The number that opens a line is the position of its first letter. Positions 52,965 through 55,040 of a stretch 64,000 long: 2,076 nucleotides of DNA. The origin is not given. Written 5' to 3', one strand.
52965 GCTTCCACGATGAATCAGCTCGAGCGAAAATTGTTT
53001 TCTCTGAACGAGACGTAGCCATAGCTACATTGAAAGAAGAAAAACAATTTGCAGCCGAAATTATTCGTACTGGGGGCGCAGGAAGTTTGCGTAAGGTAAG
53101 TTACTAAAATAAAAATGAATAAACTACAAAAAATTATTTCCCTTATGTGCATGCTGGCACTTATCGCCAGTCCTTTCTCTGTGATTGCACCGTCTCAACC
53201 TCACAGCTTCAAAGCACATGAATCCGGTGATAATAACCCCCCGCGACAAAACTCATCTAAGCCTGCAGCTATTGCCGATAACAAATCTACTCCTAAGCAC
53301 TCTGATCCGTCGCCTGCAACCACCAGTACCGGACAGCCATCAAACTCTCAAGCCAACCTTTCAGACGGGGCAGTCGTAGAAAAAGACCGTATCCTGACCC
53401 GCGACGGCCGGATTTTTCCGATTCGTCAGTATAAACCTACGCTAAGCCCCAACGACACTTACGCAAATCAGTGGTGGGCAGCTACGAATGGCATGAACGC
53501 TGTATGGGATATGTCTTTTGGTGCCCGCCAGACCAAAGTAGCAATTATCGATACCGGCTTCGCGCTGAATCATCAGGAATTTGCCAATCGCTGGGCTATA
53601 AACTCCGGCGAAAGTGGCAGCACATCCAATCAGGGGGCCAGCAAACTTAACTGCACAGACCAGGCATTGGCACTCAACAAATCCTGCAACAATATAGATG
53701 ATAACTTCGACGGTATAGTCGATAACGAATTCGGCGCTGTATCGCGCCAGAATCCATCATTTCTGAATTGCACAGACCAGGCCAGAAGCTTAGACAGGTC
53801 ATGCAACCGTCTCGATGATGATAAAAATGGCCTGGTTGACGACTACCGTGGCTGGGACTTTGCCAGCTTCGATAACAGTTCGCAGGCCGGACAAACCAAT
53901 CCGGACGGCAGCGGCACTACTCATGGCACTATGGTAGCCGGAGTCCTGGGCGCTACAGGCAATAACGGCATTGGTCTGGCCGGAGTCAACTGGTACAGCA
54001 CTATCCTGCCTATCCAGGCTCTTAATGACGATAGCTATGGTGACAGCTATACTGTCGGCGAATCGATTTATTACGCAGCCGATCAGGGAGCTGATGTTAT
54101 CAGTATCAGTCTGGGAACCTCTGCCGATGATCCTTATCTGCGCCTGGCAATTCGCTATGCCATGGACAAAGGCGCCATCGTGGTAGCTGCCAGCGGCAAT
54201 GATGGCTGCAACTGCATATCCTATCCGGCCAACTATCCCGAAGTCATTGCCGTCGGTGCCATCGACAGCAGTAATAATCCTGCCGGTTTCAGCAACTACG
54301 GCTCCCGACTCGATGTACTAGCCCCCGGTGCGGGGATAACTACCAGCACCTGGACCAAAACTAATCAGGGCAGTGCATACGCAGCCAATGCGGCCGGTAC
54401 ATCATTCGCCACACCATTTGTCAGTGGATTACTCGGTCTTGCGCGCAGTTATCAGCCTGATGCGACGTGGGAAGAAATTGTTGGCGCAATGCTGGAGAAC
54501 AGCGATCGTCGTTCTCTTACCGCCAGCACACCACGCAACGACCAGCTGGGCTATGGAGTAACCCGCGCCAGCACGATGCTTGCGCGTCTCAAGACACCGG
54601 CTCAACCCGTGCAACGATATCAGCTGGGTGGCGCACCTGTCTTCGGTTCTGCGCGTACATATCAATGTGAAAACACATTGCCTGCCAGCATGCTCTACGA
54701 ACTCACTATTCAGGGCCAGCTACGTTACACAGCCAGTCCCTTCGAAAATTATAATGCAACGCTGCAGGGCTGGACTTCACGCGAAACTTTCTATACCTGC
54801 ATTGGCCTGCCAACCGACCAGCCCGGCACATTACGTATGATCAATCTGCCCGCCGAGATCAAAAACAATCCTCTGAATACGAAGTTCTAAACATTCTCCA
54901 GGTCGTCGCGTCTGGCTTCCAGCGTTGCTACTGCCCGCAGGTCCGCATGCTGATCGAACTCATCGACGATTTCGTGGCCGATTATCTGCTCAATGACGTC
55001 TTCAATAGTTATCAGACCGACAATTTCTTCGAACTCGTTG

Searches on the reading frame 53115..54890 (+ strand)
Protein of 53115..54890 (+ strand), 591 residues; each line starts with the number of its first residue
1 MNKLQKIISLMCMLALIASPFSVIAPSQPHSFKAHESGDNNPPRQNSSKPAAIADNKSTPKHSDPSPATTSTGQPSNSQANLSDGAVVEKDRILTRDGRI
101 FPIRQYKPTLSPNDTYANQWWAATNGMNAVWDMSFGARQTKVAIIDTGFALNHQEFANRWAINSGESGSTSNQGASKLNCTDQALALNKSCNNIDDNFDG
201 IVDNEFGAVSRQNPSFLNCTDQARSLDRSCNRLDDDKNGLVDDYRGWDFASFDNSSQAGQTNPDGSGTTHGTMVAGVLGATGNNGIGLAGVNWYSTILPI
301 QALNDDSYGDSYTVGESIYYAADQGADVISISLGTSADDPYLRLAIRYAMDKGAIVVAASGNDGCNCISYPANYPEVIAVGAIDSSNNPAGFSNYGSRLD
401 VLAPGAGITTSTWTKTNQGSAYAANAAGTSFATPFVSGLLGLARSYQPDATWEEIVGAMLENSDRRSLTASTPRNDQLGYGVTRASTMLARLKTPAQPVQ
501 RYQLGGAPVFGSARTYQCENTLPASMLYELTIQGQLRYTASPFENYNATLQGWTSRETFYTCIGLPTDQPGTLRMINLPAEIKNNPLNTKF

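Call 20: search_protein_families(library=pfam, proteins=[window:53115-54890:+], max_evalue=0.01)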
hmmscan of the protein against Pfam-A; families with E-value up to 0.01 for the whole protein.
window:53115-54890:+ (591 aa): 1 family
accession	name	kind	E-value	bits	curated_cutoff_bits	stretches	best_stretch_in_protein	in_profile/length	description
PF00082.27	Peptidase_S8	-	1.6e-50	172.5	21.8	1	138-481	2-288/288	Subtilase family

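Call 22: find_homologous_proteins(query=window:53115-54890:+, max_evalue=1e-20)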
Query window:53115-54890:+ (591 aa): 690 proteins with E <= 1e-20 among 8000 candidates; the best 120 are listed.
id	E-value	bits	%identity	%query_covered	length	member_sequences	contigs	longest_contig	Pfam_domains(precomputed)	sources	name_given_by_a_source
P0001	0.0e+0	1325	100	98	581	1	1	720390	PF00082.28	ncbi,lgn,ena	-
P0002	2.7e-265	900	69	98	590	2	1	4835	PF00082.28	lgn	-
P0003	3.7e-265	899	67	99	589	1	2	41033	PF00082.28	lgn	-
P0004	5.2e-264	895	68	99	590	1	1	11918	PF00082.28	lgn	-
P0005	6.8e-263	892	69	98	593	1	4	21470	PF00082.28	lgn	-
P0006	6.3e-261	885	67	98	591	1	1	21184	PF00082.28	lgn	-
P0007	2.9e-255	867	67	97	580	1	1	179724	PF00082.28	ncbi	-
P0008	2.9e-254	863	69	92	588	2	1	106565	PF00082.28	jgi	-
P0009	1.5e-241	821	66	92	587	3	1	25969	PF00082.28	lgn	-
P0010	5.7e-240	816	68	89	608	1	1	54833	PF00082.28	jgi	jgi:hypothetical protein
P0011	7.1e-235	799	65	92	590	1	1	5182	PF00082.28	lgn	-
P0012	3.7e-224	764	57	99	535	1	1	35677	PF00082.28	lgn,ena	-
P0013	4.0e-223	760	62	90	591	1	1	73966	PF00082.28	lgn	-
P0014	7.8e-219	746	57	98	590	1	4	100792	PF00082.28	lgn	-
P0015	2.8e-215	735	60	91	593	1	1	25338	PF00082.28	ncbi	-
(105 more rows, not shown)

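Call 23: find_encoding_contigs(protein=P0007, flank=10000, max_places=2)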
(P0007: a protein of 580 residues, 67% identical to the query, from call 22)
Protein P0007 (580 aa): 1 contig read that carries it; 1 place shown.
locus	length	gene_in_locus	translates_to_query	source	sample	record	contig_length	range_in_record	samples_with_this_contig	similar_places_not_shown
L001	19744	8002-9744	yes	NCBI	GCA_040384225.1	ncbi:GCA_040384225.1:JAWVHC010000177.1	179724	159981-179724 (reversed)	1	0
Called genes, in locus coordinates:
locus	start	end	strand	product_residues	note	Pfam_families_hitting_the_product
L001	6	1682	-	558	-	PF00118:Cpn60_TCP1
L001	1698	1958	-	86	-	PF00166:Cpn10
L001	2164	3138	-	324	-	-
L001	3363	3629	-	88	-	-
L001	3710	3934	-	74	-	-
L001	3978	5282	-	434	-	PF08245:Mur_ligase_M, PF02875:Mur_ligase_C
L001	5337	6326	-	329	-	PF00710:Asparaginase, PF17763:Asparaginase_C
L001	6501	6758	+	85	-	-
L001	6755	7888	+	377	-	-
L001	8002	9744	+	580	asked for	PF00082:Peptidase_S8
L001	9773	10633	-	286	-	PF00781:DAGK_cat, PF19279:YegS_C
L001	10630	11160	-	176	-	PF01569:PAP2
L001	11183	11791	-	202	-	PF00117:GATase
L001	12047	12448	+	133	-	PF07883:Cupin_2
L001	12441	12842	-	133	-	PF03713:DUF305, PF13628:DUF4142, PF03713:DUF305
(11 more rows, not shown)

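Call 24: find_encoding_contigs(protein=P0008, flank=10000, max_places=2)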
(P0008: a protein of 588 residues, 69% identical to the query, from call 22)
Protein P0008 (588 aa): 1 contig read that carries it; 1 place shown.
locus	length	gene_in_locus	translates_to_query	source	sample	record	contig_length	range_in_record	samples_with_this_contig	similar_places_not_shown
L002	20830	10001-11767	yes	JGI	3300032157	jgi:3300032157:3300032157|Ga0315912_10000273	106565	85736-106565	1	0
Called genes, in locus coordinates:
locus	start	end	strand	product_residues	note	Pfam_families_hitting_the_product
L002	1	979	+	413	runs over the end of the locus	PF01225:Mur_ligase, PF08245:Mur_ligase_M, PF02875:Mur_ligase_C (weak)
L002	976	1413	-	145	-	PF00293:NUDIX, PF14815:NUDIX_4 (weak)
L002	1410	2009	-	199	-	PF01300:Sua5_yciO_yrdC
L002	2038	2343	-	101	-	-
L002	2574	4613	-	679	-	PF13620:CarboxypepD_reg (faint), PF26549:Tricorn_N (faint)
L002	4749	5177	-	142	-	-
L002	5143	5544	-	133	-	PF00903:Glyoxalase, PF22677:Ble-like_N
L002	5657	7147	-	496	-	PF01443:Viral_helicase1 (faint), PF05970:PIF1, PF13245:AAA_19, PF13401:AAA_22, PF13604:AAA_30, PF21530:Pif1_2B_dom (weak), PF00570:HRDC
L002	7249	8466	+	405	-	PF04280:Tim44 (weak), PF11335:DUF3137 (weak)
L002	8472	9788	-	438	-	PF01336:tRNA_anti-codon, PF00152:tRNA-synt_2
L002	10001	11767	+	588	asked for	PF00082:Peptidase_S8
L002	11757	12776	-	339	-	PF00571:CBS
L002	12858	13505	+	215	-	PF13462:Thioredoxin_4, PF01323:DSBA, PF13743:Thioredoxin_5 (weak)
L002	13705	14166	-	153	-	PF04120:Iron_permease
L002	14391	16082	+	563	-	PF00999:Na_H_Exchanger, PF02254:TrkA_N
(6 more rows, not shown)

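Call 25: find_encoding_contigs(protein=P0003, flank=10000, max_places=2)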
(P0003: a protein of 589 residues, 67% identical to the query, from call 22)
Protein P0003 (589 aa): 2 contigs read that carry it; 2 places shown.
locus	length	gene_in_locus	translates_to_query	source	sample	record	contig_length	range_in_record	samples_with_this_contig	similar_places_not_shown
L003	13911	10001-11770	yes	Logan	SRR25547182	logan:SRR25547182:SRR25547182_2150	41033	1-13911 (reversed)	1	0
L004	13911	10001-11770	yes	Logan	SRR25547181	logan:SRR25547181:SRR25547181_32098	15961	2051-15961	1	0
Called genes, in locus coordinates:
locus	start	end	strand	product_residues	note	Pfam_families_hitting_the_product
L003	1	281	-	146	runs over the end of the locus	PF00293:NUDIX, PF14815:NUDIX_4 (weak)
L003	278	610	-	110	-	PF03819:MazG, PF12643:MazG-like (weak)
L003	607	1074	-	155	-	-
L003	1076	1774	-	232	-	-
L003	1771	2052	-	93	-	-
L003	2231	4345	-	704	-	PF13620:CarboxypepD_reg (weak)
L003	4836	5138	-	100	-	-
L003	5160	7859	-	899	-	-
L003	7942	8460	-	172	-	PF10502:Peptidase_S26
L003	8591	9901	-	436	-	PF01336:tRNA_anti-codon, PF00152:tRNA-synt_2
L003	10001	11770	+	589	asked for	PF00082:Peptidase_S8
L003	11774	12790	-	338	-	PF00571:CBS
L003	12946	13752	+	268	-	PF13462:Thioredoxin_4, PF01323:DSBA, PF13743:Thioredoxin_5 (faint)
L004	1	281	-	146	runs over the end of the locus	PF00293:NUDIX, PF14815:NUDIX_4 (weak)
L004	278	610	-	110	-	PF03819:MazG, PF12643:MazG-like (weak)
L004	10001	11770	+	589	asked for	PF00082:Peptidase_S8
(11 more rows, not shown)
